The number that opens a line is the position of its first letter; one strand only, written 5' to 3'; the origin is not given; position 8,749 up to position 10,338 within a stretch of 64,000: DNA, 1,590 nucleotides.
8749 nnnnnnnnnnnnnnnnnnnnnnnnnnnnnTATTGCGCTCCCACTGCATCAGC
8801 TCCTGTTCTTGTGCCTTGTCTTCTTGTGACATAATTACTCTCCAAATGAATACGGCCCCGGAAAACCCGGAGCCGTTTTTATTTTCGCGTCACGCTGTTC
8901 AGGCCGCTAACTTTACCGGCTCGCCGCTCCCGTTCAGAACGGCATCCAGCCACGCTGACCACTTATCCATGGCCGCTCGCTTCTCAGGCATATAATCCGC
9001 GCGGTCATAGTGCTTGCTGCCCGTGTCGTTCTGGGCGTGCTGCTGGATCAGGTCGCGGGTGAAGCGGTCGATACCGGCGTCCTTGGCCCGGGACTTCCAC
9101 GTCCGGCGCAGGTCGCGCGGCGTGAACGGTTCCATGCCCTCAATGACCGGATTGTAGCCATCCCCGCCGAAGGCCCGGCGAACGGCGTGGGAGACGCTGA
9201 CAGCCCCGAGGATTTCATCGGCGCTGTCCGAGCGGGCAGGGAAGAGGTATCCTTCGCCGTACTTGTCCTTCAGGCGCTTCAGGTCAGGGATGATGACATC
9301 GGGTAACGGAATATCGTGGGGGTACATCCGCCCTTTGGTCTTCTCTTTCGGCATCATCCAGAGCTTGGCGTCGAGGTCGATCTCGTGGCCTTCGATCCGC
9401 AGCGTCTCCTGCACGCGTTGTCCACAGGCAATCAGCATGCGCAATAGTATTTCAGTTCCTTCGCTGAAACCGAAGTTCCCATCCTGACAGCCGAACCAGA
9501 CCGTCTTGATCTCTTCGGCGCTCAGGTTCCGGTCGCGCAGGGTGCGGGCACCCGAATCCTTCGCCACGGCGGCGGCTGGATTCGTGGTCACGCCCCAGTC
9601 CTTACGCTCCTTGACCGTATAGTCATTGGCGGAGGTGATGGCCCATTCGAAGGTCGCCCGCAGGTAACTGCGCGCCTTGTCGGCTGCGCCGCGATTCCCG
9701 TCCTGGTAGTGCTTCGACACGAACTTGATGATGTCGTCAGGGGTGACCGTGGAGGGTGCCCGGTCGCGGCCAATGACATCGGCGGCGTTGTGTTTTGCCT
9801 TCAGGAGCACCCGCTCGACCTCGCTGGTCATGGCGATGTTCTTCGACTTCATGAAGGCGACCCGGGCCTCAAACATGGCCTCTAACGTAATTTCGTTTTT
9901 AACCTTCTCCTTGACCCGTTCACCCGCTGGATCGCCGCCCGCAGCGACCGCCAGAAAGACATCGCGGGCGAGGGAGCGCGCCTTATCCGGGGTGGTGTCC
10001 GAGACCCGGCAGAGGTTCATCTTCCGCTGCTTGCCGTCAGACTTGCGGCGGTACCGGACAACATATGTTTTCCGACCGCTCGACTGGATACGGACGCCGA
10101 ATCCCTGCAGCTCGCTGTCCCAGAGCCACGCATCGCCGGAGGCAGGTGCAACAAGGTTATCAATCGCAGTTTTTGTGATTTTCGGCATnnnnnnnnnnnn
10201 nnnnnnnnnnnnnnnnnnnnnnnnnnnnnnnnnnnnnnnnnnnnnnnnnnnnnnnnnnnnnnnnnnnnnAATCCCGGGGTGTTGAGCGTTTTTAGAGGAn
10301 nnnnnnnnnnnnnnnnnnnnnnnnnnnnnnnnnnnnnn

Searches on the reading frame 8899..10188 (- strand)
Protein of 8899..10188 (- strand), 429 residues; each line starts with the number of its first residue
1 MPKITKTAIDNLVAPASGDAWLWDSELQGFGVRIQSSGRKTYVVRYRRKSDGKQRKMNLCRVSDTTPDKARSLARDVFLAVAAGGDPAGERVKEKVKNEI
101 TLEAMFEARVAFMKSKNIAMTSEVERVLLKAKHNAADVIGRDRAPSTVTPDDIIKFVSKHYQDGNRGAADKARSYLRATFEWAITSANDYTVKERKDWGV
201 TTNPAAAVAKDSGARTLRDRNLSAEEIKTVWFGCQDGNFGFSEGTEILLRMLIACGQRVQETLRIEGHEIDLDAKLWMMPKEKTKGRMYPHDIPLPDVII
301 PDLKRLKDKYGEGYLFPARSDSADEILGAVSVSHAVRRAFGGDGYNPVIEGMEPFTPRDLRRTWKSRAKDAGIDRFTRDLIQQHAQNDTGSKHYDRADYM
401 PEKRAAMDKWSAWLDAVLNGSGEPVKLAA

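Call 9: search_protein_families(library=pfam, proteins=[window:8899-10188:-], max_evalue=0.01)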
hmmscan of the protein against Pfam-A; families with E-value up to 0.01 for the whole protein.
window:8899-10188:- (429 aa): 3 families
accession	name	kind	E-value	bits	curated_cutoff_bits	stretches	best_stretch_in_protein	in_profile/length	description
PF13356.12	Arm-DNA-bind_3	-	1.7e-15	57.3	27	1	4-93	1-82/83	Arm DNA-binding domain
PF00589.27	Phage_integrase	-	4.1e-07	30.4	27.1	1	245-376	24-148/172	Phage integrase family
PF22022.2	Phage_int_M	-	0.0048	17.6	27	0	121-186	18-82/96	Phage integrase central domain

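Call 10: search_protein_families(library=phrogs, proteins=[window:8899-10188:-], max_evalue=0.001)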
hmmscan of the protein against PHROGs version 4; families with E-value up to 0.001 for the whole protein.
window:8899-10188:- (429 aa): 5 families
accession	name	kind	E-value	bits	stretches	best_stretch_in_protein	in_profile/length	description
phrog_1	-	integration and excision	2e-47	163.8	1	3-419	92-456/611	integrase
phrog_216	-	integration and excision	2e-12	47.8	1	214-416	48-246/301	integrase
phrog_17497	-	unknown function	3.4e-12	47.6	1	305-419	7-121/133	-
phrog_3423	-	unknown function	2.6e-09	38.3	1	4-145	8-146/157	-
phrog_24775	-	unknown function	0.00035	21.6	1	353-421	26-93/101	-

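Call 15: find_related_loci(query=window:8899-10188:-, collection=genome_contigs, flank=10000)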
Query window:8899-10188:- (429 aa) in genome_contigs; peptide patterns used: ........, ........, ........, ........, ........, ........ (x = any residue, [..] = any of these).
33 stretches matched a pattern, but none encodes a relative of the query by tblastn (E <= 1e-3).

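Call 16: find_related_loci(query=window:8899-10188:-, collection=viral_contigs, flank=10000)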
Query window:8899-10188:- (429 aa) in viral_contigs; peptide patterns used: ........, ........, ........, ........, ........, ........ (x = any residue, [..] = any of these).
5 stretches matched a pattern; 2 encode a relative of the query (tblastn E <= 1e-3); 2 distinct loci.
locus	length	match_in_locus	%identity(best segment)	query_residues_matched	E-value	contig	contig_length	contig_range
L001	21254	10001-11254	50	1-414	3e-129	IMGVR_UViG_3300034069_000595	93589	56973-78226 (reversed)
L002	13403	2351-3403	40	51-419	3e-77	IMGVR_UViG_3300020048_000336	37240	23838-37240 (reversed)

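Call 28: find_encoding_contigs(protein=window:8899-10188:-, flank=10000, max_places=10)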
Protein window:8899-10188:- (429 aa): 2 contigs read that carry it; 2 places shown.
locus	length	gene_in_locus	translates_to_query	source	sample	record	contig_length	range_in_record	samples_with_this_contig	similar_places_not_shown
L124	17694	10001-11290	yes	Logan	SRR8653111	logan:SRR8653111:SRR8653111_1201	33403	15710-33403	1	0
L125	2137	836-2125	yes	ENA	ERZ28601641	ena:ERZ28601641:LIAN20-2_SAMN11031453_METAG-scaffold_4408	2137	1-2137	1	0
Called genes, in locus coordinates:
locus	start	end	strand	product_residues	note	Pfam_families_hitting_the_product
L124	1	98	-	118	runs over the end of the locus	PF14359:DUF4406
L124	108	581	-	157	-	PF00436:SSB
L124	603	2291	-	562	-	PF00270:DEAD, PF04851:ResIII, PF13604:AAA_30 (weak), PF18766:SWI2_SNF2 (weak), PF00271:Helicase_C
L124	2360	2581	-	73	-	-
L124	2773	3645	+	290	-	PF12684:DUF3799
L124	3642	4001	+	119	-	-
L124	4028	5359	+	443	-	PF02463:SMC_N (faint), PF13175:AAA_15, PF13476:AAA_23 (weak)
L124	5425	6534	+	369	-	-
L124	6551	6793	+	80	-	-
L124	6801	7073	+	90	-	PF00216:Bac_DNA_binding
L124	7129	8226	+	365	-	PF05970:PIF1, PF13604:AAA_30, PF13245:AAA_19, PF01443:Viral_helicase1 (faint), PF13538:UvrD_C_2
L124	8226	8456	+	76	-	-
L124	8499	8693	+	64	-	-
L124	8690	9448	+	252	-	-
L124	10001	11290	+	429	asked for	PF13356:Arm-DNA-bind_3, PF00589:Phage_integrase (weak)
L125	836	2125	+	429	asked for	PF13356:Arm-DNA-bind_3, PF00589:Phage_integrase (weak)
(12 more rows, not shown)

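Call 30: find_homologous_proteins(query=window:8899-10188:-, max_evalue=1e-30)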
Query window:8899-10188:- (429 aa): 893 proteins with E <= 1e-30 among 8000 candidates; the best 120 are listed.
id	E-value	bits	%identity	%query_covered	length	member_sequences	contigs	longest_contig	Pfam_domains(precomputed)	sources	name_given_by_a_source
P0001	9.0e-277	935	95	100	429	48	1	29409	PF13356.13,PF00589.28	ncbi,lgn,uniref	ncbi:tyrosine-type recombinase/integrase [Klebsiella pneumoniae]|uniref:tyrosine-type recombinase/in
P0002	7.7e-268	906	92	100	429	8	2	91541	PF13356.13,PF00589.28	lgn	-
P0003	4.9e-267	903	92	100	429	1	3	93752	PF13356.13,PF00589.28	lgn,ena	-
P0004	4.6e-264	894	92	100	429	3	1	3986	PF13356.13,PF00589.28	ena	-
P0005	3.3e-261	884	90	100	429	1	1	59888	PF13356.13,PF00589.28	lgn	-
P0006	1.4e-256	869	89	100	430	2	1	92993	PF13356.13,PF00589.28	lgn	-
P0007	1.8e-245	832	85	100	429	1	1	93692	PF13356.13,PF00589.28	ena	-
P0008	2.8e-245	832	84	100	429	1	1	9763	PF13356.13,PF00589.28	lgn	-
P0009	6.7e-217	738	77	97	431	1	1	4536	PF13356.13,PF00589.28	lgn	-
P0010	1.1e-212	724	75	100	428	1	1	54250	PF13356.13,PF00589.28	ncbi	-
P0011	2.7e-197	674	71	100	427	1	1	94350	PF13356.13,PF00589.28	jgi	jgi:integrase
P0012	2.9e-193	660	71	100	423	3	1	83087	PF13356.13,PF00589.28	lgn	-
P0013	5.5e-189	646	70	95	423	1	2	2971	PF13356.13,PF00589.28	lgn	-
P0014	7.2e-185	633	68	100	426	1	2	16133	PF13356.13,PF00589.28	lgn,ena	-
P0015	4.3e-184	630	69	98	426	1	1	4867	PF13356.13,PF00589.28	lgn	-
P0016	9.6e-177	606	67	97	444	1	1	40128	PF13356.13,PF00589.28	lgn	-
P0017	9.8e-177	606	66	97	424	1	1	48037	PF13356.13,PF00589.28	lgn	-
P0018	1.1e-175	603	65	100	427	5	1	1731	PF13356.13,PF00589.28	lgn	-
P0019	1.2e-175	602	65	98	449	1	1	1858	PF13356.13,PF00589.28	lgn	-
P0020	6.4e-175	600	64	100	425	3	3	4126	PF13356.13,PF00589.28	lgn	-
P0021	2.3e-173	595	63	100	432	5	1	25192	PF13356.13,PF00589.28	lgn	-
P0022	3.5e-173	594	64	100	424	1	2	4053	PF13356.13,PF00589.28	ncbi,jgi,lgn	jgi:integrase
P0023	4.1e-173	594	62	100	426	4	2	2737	PF13356.13,PF00589.28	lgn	-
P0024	9.2e-173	593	65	98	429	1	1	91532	PF13356.13,PF00589.28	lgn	-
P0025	1.1e-172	593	64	98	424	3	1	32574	PF13356.13,PF00589.28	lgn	-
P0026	3.6e-172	591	65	97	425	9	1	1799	PF13356.13,PF00589.28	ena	-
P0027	3.8e-172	591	63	98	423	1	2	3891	PF13356.13,PF00589.28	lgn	-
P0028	4.3e-172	591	64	100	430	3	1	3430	PF13356.13,PF00589.28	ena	-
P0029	5.1e-172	590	64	98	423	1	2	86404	PF13356.13,PF00589.28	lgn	-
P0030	5.6e-172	590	64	100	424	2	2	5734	PF13356.13,PF00589.28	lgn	-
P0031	6.8e-172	590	63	99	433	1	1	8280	PF13356.13,PF00589.28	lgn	-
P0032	2.2e-171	588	65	98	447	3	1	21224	PF13356.13,PF00589.28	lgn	-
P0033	2.6e-171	588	63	100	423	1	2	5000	PF13356.13,PF00589.28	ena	-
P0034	2.9e-171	588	63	99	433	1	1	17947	PF13356.13,PF00589.28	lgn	-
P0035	4.1e-171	587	62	99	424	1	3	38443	PF13356.13,PF00589.28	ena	-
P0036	6.3e-171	587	63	98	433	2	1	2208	PF13356.13,PF00589.28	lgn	-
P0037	6.8e-171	587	64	97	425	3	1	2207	PF13356.13,PF00589.28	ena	-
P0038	1.9e-170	585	62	100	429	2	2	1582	PF13356.13,PF00589.28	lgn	-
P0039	2.1e-170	585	63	100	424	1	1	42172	PF13356.13,PF00589.28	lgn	-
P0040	2.3e-170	585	64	97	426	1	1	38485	PF13356.13,PF00589.28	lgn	-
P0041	3.0e-170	585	63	99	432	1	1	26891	PF13356.13,PF00589.28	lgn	-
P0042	5.9e-170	584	70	89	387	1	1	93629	PF00589.28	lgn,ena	-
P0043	8.5e-170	583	63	99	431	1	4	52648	PF13356.13,PF00589.28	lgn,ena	-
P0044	1.5e-169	582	62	97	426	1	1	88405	PF13356.13,PF00589.28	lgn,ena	-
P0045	1.8e-169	582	63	97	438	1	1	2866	PF13356.13,PF00589.28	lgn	-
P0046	3.3e-169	581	62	99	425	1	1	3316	PF13356.13,PF00589.28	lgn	-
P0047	4.4e-169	581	64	97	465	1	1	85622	PF13356.13,PF00589.28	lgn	-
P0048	5.3e-169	580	64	98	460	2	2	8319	PF13356.13,PF00589.28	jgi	jgi:integrase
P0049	6.9e-169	580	66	98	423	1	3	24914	PF13356.13,PF00589.28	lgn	-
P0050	1.0e-168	580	62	97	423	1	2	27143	PF13356.13,PF00589.28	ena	-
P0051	1.5e-168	579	63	100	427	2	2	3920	PF13356.13,PF00589.28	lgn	-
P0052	1.8e-168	579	63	97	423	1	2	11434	PF13356.13,PF00589.28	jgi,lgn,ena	-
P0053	2.1e-168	578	63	97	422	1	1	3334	PF13356.13,PF00589.28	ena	-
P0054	5.5e-168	577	63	100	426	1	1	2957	PF13356.13,PF00589.28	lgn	-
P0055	8.9e-168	576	63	97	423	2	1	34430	PF13356.13,PF00589.28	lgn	-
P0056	3.2e-167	575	62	100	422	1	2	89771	PF13356.13,PF00589.28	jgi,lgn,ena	-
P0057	3.9e-167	574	63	98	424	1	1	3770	PF13356.13,PF00589.28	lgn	-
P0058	8.4e-167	573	61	100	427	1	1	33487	PF13356.13,PF00589.28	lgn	-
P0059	9.4e-167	573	63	98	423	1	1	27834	PF13356.13,PF00589.28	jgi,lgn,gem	-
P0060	1.6e-166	572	63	97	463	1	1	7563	PF13356.13,PF00589.28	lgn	-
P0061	2.4e-166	572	63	98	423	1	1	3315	PF13356.13,PF00589.28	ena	-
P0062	6.5e-166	570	62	97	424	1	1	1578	PF13356.13,PF00589.28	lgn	-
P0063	6.8e-166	570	63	100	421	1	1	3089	PF13356.13,PF00589.28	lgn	-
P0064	8.0e-166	570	63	97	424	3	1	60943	PF13356.13,PF00589.28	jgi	-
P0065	1.1e-165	570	62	100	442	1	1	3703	PF13356.13,PF00589.28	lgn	-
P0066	1.2e-165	569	61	100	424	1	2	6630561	PF13356.13,PF00589.28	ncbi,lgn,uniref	ncbi:site-specific integrase [Tardiphaga sp. 862_B3_N1_1]|uniref:site-specific integrase n=1 Tax=Tar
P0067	2.3e-165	568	62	98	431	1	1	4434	PF13356.13,PF00589.28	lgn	-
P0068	3.2e-165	568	61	100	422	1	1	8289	PF13356.13,PF00589.28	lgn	-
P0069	4.7e-165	567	61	100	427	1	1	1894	PF13356.13,PF00589.28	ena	-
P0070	4.8e-165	567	61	98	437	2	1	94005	PF13356.13,PF00589.28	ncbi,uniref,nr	ncbi:putative integrase family protein [Bordetella phage vB_BbrM_PHB04]|uniref:Integrase n=1 Tax=Bor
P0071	5.7e-165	567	62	97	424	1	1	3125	PF13356.13,PF00589.28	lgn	-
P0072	7.1e-165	567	61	100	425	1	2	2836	PF13356.13,PF00589.28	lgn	-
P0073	1.8e-164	566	60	100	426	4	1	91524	PF13356.13,PF00589.28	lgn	-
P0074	1.8e-164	566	61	97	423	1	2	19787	PF13356.13,PF00589.28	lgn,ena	-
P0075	1.9e-164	565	63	97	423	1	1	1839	PF13356.13,PF00589.28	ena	-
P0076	2.3e-164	565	62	97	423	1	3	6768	PF13356.13,PF00589.28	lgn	-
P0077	2.5e-164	565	60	97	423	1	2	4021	PF13356.13,PF00589.28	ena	-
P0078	3.0e-164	565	63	97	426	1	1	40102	PF13356.13,PF00589.28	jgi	jgi:integrase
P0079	3.5e-164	565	62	97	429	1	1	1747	PF13356.13,PF00589.28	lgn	-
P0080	1.1e-163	563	61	97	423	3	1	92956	PF13356.13,PF00589.28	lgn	-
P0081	1.4e-163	563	60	100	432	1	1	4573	PF13356.13,PF00589.28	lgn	-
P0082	2.9e-163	562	62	97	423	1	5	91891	PF13356.13,PF00589.28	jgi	-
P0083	6.8e-163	560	62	100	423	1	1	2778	PF13356.13,PF00589.28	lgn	-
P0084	1.3e-162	559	59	100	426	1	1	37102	PF13356.13,PF00589.28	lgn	-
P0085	2.0e-162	559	59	100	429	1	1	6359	PF13356.13,PF00589.28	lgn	-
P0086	2.8e-162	558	60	100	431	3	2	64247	PF13356.13,PF00589.28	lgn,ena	-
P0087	2.0e-161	556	62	97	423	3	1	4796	PF13356.13,PF00589.28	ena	-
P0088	2.1e-161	555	60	100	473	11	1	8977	PF13356.13,PF00589.28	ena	-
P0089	6.1e-161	554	61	100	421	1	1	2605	PF13356.13,PF00589.28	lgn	-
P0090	6.8e-161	554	62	97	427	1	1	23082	PF13356.13,PF00589.28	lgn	-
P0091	1.0e-160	553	61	98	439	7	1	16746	PF13356.13,PF00589.28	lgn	-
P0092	6.3e-160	551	59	97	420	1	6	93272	PF13356.13,PF00589.28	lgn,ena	-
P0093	9.0e-160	550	59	100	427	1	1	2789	PF13356.13,PF00589.28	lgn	-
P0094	1.7e-159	549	62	99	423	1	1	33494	PF13356.13,PF00589.28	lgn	-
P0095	1.8e-159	549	60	100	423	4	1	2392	PF13356.13,PF00589.28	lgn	-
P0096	2.6e-159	549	60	97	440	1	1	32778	PF13356.13,PF00589.28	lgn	-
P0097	8.0e-159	547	61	97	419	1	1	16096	PF13356.13,PF00589.28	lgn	-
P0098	2.3e-158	545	59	99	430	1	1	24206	PF13356.13,PF00589.28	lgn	-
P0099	1.6e-157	543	60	97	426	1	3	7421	PF13356.13,PF00589.28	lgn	-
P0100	1.9e-157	542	58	100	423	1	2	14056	PF13356.13,PF00589.28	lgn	-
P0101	4.6e-157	541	60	98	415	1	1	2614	PF13356.13,PF00589.28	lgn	-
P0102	4.6e-157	541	59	100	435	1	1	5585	PF13356.13,PF00589.28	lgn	-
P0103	3.0e-156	538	59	97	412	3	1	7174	PF13356.13,PF00589.28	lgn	-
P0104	3.8e-156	538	59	97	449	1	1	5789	PF13356.13,PF00589.28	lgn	-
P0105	4.1e-155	535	58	100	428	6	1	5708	PF13356.13,PF00589.28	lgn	-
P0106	9.8e-155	533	59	99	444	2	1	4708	PF13356.13,PF00589.28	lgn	-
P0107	1.1e-154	533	57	100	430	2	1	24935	PF13356.13,PF00589.28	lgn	-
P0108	1.2e-154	533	56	100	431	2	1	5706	PF13356.13,PF00589.28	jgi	jgi:integrase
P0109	1.3e-154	533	59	99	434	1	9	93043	PF13356.13,PF00589.28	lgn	-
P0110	9.9e-154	530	59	97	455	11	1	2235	PF13356.13,PF00589.28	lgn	-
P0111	3.2e-153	528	59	99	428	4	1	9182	PF13356.13,PF00589.28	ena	-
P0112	3.7e-152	525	58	97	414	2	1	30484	PF13356.13,PF00589.28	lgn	-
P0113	1.8e-151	523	60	97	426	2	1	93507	PF13356.13,PF00589.28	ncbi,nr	ncbi:integrase [Pseudomonas phage Dolphis]|nr:integrase [Pseudomonas phage Dolphis]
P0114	1.9e-151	523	58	99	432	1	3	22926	PF13356.13,PF00589.28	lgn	-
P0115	3.0e-151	522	59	99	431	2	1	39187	PF13356.13,PF00589.28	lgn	-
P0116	1.2e-150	520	56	97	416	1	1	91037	PF13356.13,PF00589.28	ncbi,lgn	-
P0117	2.9e-150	519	58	97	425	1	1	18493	PF13356.13,PF00589.28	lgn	-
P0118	1.2e-149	517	59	99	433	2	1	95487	PF13356.13,PF00589.28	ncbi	-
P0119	1.3e-149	517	56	97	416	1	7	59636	PF13356.13,PF00589.28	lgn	-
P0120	6.6e-149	514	57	99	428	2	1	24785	PF13356.13,PF00589.28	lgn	-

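Call 32: find_encoding_contigs(protein=P0066, flank=10000, max_places=3)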
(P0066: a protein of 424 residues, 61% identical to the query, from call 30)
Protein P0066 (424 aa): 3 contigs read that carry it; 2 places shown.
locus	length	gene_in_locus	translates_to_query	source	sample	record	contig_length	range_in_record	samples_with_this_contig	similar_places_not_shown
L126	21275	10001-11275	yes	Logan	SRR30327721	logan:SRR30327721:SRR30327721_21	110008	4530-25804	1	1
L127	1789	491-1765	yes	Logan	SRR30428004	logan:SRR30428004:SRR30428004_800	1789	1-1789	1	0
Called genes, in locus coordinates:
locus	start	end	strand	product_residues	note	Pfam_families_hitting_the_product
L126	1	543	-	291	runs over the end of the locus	PF00892:EamA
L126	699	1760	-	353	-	PF01636:APH, PF02958:EcKL (weak)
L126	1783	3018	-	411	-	PF02771:Acyl-CoA_dh_N, PF02770:Acyl-CoA_dh_M, PF00441:Acyl-CoA_dh_1, PF08028:Acyl-CoA_dh_2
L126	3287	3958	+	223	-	PF00440:TetR_N, PF17939:TetR_C_30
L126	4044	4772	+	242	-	PF03692:CxxCxxCC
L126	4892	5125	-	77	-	-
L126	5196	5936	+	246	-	-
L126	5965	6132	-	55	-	-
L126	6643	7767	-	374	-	PF00144:Beta-lactamase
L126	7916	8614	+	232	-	-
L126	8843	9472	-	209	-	-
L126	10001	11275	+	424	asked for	PF13356:Arm-DNA-bind_3, PF00589:Phage_integrase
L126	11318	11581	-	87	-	-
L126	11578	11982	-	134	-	-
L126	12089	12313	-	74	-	-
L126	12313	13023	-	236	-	-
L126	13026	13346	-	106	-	-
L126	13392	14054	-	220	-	PF07484:Collar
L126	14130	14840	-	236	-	-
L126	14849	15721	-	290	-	PF05268:GP38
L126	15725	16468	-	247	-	PF14301:DUF4376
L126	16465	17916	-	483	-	PF13884:Peptidase_S74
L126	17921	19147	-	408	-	-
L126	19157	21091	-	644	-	PF16075:DUF4815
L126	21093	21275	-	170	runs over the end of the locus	PF25691:BW3TFN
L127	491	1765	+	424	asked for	PF13356:Arm-DNA-bind_3, PF00589:Phage_integrase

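Call 33: find_encoding_contigs(protein=P0010, flank=10000, max_places=3)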
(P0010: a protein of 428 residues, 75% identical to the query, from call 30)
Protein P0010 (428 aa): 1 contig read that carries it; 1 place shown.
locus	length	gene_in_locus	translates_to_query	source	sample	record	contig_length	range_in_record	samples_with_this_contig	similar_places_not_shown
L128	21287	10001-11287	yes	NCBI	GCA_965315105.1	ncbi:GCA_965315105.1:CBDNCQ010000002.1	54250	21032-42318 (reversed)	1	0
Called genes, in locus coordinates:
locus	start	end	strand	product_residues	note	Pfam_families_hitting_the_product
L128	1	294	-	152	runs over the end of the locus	-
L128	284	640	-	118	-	PF14359:DUF4406, PF24963:DUF7768 (faint)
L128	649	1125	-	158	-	PF00436:SSB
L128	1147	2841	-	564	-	PF00270:DEAD, PF04851:ResIII, PF18766:SWI2_SNF2 (weak), PF00271:Helicase_C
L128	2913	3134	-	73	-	-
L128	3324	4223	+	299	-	PF12684:DUF3799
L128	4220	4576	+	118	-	-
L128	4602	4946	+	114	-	PF02463:SMC_N (weak), PF13476:AAA_23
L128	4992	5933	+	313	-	-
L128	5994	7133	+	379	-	-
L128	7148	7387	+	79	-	PF12728:HTH_17 (weak)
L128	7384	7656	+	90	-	PF00216:Bac_DNA_binding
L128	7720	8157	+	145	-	PF04266:ASCH (weak)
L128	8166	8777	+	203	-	-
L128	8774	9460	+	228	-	-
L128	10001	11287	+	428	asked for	PF13356:Arm-DNA-bind_3, PF00589:Phage_integrase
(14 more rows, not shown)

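Call 34: find_encoding_contigs(protein=P0001, flank=10000, max_places=3)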
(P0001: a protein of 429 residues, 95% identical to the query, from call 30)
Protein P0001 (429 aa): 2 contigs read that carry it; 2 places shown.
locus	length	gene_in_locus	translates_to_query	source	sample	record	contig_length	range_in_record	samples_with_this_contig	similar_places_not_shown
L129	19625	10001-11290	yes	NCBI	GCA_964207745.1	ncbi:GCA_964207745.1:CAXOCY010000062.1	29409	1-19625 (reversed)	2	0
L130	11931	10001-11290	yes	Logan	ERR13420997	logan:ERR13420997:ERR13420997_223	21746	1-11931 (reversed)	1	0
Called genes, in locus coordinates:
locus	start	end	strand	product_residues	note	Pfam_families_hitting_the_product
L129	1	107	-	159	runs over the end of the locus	-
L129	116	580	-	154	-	PF00436:SSB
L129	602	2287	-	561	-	PF00270:DEAD, PF04851:ResIII, PF13604:AAA_30 (faint), PF18766:SWI2_SNF2 (weak), PF00271:Helicase_C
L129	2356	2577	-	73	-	-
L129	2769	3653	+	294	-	PF12684:DUF3799 (weak)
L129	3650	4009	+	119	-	-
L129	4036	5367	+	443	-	PF13175:AAA_15, PF13476:AAA_23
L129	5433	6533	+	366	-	-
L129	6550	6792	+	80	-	-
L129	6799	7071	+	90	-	PF00216:Bac_DNA_binding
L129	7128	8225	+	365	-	PF05970:PIF1, PF13604:AAA_30, PF13245:AAA_19, PF01443:Viral_helicase1 (faint), PF13538:UvrD_C_2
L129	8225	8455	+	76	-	-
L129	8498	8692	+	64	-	-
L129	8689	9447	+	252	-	-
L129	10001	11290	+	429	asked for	PF13356:Arm-DNA-bind_3, PF00589:Phage_integrase (weak)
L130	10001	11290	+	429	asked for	PF13356:Arm-DNA-bind_3, PF00589:Phage_integrase (weak)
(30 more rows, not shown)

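Call 39: search_dna_similar(query=window:8899-10188:-, collection=phages, mode=protein, max_evalue=1e-40, max_rows=30)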
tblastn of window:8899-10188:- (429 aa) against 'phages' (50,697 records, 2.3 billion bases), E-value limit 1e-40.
Records with a match: 21; places in all: 21; records where one place covers at least 80% of the query: 19.
Best place of each record, by identity: 60-80% 4; <60% 17.
By first word of the organism name: Pseudomonas 7; Bordetella 2; Achromobacter 2; Escherichia 2; Burkholderia 2; Ralstonia 2; Klebsiella 1; Salmonella 1; Serratia 1; Acinetobacter 1.
By host as written in the record: Pseudomonas putida 2; Bordetella bronchiseptica 4715 2; Achromobacter sp. 2; Pseudomonas aeruginosa UVA4 2; - 2; Burkholderia cenocepacia 2; Ralstonia solanacearum 2; Pseudomonas syringae 7C 1; and 6 more.
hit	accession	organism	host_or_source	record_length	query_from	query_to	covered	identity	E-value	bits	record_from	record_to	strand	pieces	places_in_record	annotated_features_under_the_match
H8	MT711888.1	Pseudomonas phage Dolphis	Pseudomonas putida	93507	1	424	99%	60.3%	1e-159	504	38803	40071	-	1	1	integrase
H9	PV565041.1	Pseudomonas phage Jeremy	Pseudomonas putida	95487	1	424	99%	60.3%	2e-159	503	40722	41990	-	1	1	integrase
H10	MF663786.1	Bordetella phage vB_BbrM_PHB04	Bordetella bronchiseptica 4715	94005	3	424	98%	60.3%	2e-167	526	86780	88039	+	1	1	putative integrase family protein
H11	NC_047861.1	Bordetella phage vB_BbrM_PHB04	Bordetella bronchiseptica 4715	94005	3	424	98%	60.3%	2e-167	526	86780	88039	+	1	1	putative integrase family protein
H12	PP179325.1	Pseudomonas phage Touem01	Pseudomonas syringae 7C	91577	1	429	100%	49.7%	1e-124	403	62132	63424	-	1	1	putative integrase family protein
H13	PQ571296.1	Klebsiella phage KA2-1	Klebsiella aerogenes MAO-MM-7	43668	49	414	85%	47.8%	6e-96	320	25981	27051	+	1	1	putative integrase family protein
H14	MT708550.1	Achromobacter phage Mano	Achromobacter sp.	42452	49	419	86%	47.0%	2e-90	305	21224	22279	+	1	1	integrase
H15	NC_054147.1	Achromobacter phage Mano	Achromobacter sp.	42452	49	419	86%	47.0%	2e-90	305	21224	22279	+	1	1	site-specific integrase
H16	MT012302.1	Salmonella phage PT1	Salmonella enterica serovar Cerro 87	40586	50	414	85%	47.8%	5e-95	318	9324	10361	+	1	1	hypothetical protein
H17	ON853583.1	Serratia phage MQ-4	Serratia liquefaciens EOA81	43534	52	419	86%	46.6%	8e-91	306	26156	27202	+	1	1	hypothetical protein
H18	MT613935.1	Pseudomonas phage Persinger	Pseudomonas aeruginosa UVA4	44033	49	418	86%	45.8%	8e-97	323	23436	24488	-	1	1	integrase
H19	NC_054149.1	Pseudomonas phage Persinger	Pseudomonas aeruginosa UVA4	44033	49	418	86%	45.8%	8e-97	323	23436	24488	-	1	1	integrase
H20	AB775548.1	Pseudomonas phage PPpW-3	-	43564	50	429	89%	43.9%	1e-88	300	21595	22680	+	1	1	putative integrase family protein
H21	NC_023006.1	Pseudomonas phage PPpW-3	-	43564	50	429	89%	43.9%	1e-88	300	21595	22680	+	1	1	putative integrase family protein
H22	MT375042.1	Acinetobacter phage vB_AbaP_Alexa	Acinetobacter baumannii NIPH 201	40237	32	419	90%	42.7%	3e-84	287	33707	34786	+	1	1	integrase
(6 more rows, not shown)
